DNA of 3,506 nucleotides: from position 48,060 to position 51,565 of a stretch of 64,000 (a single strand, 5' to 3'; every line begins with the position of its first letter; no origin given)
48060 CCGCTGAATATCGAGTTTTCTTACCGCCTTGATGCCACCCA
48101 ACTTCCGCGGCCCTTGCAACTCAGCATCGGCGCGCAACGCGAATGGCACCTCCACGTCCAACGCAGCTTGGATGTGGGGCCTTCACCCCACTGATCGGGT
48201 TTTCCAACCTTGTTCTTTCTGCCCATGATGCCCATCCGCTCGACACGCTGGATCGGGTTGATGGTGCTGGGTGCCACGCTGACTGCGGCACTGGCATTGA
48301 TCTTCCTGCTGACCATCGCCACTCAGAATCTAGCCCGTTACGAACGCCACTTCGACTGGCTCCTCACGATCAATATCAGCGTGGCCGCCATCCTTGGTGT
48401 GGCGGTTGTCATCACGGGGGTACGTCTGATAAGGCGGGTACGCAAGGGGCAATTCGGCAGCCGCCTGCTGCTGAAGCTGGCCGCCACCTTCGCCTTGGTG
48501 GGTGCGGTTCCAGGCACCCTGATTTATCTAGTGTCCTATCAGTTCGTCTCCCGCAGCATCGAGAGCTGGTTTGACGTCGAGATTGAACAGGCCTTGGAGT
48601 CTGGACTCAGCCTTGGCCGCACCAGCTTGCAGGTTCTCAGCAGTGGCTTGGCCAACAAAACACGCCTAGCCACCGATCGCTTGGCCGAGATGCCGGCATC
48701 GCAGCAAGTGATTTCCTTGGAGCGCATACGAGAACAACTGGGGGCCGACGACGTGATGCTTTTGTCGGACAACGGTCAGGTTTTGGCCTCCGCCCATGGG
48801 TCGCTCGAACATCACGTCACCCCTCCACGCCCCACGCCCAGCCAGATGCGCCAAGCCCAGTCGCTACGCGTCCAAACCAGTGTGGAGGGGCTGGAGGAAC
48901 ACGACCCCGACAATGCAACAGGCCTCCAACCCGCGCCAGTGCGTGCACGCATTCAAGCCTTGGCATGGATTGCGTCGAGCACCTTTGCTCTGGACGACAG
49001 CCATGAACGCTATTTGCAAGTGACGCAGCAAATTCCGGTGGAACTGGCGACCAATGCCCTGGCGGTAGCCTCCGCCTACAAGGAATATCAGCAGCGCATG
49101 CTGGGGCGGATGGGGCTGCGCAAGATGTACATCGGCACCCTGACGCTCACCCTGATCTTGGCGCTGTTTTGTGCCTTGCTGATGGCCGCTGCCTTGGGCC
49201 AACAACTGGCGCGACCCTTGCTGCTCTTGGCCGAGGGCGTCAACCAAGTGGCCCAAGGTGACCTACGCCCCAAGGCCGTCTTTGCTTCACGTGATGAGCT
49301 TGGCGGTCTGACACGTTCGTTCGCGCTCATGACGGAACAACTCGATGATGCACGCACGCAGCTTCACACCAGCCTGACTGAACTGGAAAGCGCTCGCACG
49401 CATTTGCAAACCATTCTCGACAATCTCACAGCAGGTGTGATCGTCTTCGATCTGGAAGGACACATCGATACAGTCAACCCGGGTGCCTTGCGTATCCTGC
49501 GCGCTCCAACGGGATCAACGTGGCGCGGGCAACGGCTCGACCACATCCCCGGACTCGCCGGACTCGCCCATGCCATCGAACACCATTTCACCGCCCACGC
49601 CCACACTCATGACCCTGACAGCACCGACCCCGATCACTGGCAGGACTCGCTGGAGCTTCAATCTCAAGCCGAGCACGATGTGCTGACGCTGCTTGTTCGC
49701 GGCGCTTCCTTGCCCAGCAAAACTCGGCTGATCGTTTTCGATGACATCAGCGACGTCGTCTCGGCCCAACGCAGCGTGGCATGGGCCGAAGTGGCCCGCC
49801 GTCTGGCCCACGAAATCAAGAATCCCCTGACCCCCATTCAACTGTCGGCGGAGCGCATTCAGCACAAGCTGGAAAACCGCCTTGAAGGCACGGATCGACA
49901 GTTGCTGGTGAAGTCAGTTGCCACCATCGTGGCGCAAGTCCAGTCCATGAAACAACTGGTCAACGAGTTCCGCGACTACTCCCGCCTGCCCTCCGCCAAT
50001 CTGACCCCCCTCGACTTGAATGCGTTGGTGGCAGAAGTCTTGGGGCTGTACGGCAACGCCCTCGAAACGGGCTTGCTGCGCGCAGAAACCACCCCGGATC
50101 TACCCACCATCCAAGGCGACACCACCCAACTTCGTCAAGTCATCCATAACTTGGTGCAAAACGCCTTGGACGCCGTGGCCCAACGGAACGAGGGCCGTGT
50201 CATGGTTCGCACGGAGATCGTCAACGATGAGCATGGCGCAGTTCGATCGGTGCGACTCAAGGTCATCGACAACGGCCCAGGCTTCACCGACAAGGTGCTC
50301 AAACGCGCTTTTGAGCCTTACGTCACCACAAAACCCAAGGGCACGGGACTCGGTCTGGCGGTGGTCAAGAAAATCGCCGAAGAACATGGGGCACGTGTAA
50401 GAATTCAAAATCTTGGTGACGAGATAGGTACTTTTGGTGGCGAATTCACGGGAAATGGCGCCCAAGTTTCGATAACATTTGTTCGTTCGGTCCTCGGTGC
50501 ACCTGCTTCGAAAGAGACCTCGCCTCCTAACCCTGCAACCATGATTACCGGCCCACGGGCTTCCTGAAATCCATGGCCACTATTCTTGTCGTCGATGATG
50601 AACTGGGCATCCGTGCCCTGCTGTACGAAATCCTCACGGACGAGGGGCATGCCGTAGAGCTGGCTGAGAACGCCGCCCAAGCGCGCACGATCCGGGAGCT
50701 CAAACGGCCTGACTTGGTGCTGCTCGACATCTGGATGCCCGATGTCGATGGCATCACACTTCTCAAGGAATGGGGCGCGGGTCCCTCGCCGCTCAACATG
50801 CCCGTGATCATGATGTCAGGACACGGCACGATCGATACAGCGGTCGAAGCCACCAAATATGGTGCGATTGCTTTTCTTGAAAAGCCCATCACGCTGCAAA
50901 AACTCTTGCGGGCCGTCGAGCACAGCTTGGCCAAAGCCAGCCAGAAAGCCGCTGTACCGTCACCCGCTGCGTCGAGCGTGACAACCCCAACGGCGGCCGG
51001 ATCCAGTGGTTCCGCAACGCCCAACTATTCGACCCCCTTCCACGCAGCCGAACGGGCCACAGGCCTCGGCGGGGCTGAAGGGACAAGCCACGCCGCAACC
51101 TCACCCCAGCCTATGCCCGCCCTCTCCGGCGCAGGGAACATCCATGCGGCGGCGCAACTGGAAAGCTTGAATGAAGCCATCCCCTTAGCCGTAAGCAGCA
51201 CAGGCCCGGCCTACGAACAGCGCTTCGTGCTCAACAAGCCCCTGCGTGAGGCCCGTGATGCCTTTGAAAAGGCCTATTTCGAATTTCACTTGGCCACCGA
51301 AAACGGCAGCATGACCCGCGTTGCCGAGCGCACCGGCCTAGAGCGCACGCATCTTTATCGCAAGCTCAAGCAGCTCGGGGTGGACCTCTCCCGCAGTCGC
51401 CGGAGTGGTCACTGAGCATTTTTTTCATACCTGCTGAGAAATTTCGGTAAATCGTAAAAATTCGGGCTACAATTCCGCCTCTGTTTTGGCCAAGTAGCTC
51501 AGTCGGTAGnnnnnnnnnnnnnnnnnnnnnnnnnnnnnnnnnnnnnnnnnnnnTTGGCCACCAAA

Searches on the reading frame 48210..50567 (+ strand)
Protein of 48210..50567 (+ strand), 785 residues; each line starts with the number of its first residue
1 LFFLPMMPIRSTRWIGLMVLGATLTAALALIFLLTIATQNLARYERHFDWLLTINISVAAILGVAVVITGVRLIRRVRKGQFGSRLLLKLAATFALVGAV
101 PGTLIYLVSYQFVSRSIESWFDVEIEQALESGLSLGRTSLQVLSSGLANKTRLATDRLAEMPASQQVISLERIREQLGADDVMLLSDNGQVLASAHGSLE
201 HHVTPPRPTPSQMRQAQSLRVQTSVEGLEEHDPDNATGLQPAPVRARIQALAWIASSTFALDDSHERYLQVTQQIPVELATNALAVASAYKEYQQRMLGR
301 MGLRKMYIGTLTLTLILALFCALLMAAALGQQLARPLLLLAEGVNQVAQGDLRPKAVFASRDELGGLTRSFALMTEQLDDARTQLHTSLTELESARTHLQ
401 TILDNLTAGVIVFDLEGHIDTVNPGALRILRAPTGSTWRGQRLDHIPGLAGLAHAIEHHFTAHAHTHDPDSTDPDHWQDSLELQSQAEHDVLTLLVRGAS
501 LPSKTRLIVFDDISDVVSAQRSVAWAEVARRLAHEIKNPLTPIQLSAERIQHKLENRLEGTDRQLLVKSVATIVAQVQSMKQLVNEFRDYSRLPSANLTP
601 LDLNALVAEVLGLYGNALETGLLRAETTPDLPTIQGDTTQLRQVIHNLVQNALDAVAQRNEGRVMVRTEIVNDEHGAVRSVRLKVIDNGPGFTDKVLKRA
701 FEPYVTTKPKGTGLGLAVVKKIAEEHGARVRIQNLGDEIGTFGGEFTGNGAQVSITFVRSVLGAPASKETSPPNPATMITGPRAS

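Call 81: search_protein_families(library=pfam, proteins=[window:48210-50567:+], max_evalue=0.00001)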
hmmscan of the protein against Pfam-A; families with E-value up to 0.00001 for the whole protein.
window:48210-50567:+ (785 aa): 3 families
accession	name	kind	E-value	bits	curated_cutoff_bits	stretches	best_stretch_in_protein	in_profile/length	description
PF02518.31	HATPase_c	-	6.7e-21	75.3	26.4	1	636-755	1-105/111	Histidine kinase-, DNA gyrase B-, and HSP90-like ATPase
PF00512.31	HisKA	-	3.6e-11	43.4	26.9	1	526-594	3-64/66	His Kinase A (phospho-acceptor) domain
PF00672.30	HAMP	-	2.8e-08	34.4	25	1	329-379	2-52/53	HAMP domain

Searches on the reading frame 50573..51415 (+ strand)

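Call 44: search_protein_families(library=pfam, proteins=[window:50573-51415:+], max_evalue=0.001)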
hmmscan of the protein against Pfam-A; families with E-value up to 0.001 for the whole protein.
window:50573-51415:+ (280 aa): 2 families
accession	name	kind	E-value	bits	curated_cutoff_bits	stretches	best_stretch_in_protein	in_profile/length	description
PF00072.30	Response_reg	-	7.5e-27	94.1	30.2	1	4-115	1-110/111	Response regulator receiver domain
PF02954.25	HTH_8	-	2.6e-05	24.3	22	1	230-268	4-42/42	Bacterial regulatory protein, Fis family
